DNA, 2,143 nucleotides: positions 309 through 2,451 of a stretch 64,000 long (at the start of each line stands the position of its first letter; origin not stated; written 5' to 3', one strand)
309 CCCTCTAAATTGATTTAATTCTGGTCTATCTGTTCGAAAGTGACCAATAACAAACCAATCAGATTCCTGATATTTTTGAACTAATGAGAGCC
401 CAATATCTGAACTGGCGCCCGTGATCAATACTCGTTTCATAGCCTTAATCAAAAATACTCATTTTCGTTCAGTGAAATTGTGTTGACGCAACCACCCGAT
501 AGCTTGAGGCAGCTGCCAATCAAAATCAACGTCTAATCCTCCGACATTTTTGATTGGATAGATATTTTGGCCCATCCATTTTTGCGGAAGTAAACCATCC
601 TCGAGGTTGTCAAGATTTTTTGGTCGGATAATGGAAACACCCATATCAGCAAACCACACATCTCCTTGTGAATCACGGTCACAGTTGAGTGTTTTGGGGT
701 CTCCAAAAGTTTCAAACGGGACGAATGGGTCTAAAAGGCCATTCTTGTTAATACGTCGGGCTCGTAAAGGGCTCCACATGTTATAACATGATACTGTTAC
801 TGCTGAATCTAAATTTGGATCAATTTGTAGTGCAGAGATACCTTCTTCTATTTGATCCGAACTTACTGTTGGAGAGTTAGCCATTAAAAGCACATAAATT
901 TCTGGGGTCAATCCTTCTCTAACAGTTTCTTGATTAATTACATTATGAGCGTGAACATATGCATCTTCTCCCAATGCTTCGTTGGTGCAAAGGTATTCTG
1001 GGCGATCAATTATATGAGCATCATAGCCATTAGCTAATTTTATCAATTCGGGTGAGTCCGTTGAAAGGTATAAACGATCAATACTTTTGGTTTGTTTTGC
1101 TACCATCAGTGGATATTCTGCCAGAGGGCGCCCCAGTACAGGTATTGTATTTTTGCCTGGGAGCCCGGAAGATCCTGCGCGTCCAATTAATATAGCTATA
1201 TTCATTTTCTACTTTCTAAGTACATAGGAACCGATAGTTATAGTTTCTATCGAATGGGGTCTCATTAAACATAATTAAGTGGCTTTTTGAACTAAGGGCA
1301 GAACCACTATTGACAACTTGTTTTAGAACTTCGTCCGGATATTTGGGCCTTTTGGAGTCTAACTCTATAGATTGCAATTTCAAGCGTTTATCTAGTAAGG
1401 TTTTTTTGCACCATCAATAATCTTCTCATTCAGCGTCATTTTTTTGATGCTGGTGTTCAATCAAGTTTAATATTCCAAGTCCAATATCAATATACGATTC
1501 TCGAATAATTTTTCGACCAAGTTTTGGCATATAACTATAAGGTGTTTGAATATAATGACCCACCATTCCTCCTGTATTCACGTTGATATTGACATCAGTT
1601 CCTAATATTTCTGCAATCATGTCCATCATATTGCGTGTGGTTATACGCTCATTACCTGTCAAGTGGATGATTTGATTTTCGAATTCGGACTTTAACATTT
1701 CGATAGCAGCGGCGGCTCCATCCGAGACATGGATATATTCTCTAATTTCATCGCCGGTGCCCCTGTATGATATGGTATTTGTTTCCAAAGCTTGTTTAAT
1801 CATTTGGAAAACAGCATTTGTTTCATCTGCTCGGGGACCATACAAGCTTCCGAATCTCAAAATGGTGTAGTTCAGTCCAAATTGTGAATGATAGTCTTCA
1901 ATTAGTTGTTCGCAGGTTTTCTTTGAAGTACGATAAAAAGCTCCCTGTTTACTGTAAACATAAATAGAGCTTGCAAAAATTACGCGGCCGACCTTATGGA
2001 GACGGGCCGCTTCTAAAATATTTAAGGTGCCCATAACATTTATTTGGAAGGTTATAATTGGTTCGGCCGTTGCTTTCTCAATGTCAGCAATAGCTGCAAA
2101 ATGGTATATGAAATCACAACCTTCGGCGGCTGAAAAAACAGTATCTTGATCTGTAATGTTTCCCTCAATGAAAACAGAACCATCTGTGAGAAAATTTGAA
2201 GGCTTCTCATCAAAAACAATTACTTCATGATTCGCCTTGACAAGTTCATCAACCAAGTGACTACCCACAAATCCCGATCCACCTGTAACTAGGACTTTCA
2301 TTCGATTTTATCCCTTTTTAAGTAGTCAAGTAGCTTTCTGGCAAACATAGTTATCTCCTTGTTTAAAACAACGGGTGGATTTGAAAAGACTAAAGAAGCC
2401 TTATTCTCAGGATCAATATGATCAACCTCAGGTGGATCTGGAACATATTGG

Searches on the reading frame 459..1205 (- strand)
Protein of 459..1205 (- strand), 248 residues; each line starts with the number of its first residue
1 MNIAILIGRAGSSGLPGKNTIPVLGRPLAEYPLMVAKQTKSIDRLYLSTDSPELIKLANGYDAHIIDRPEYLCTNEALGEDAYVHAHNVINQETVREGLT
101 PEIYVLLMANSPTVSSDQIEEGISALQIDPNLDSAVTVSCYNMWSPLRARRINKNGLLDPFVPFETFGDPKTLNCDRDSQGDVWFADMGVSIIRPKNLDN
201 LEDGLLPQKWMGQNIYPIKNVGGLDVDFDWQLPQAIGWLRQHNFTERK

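Call 36: search_protein_families(library=ncbifam, proteins=[window:459-1205:-], max_evalue=1e-10)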
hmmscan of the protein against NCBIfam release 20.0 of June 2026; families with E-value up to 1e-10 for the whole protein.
window:459-1205:- (248 aa): 1 family
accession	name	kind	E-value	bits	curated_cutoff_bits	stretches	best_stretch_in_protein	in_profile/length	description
TIGR03584.1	PseF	equivalog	2.5e-16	60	205.7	1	3-163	1-155/222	pseudaminic acid cytidylyltransferase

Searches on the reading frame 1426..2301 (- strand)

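Call 36: search_protein_families(library=ncbifam, proteins=[window:1426-2301:-], max_evalue=1e-10)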
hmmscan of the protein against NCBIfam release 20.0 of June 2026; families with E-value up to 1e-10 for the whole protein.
window:1426-2301:- (291 aa): 24 families
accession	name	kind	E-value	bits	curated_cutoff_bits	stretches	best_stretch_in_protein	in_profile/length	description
TIGR04180.1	EDH_00030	hypoth_equivalog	8.1e-30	103.9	475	1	3-242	1-265/297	NAD-dependent 4,6-dehydratase LegB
TIGR01179.1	galE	equivalog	2.6e-29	102.1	262.3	1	2-242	1-284/332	UDP-glucose 4-epimerase GalE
TIGR01181.1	dTDP_gluc_dehyt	equivalog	5e-28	98.1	365.1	1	2-238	1-266/321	dTDP-glucose 4,6-dehydratase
TIGR03466.1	HpnA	hypoth_equivalog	6.3e-25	87.7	367.65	1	1-236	1-249/327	hopanoid-associated sugar epimerase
NF042422.1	oxyalk_red_OleD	equivalog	2.7e-20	73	580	1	1-116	1-114/329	2-alkyl-3-oxoalkanoate reductase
NF007956.0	PRK10675.1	subfamily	1.6e-18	67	394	1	1-121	1-133/338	UDP-glucose 4-epimerase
NF042423.1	oxyalk_red_Shew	equivalog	2e-18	66.6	580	1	2-113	10-119/331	2-alkyl-3-oxoalkanoate reductase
NF047922.1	GDPFucSynFcl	equivalog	1.9e-15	57.1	500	0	123-243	134-263/308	GDP-L-fucose synthase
TIGR01746.1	Thioester-redct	subfamily_domain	3.1e-15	56.3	213.35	0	59-238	86-285/371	thioester reductase domain-containing protein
TIGR01214.1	rmlD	equivalog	3.2e-15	56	224.05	1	2-237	1-230/285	dTDP-4-dehydrorhamnose reductase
NF007490.0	PRK10084.1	subfamily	7.5e-15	54.8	649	0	1-101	1-113/361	dTDP-glucose 4,6-dehydratase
NF043036.1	ErythonDh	equivalog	2.3e-14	53.3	325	1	1-118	1-131/321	D-erythronate dehydrogenase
TIGR02197.1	heptose_epim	equivalog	3.1e-14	52.8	274.6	1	3-240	1-267/316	ADP-glyceromanno-heptose 6-epimerase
NF058621.1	DiazavRedAvaA7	equivalog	7e-14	52.1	400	0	141-236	159-251/304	3-diazoavenalumate denitrifying reductase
NF007582.0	PRK10217.1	equivalog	2.2e-13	50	698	0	2-101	3-114/355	dTDP-glucose 4,6-dehydratase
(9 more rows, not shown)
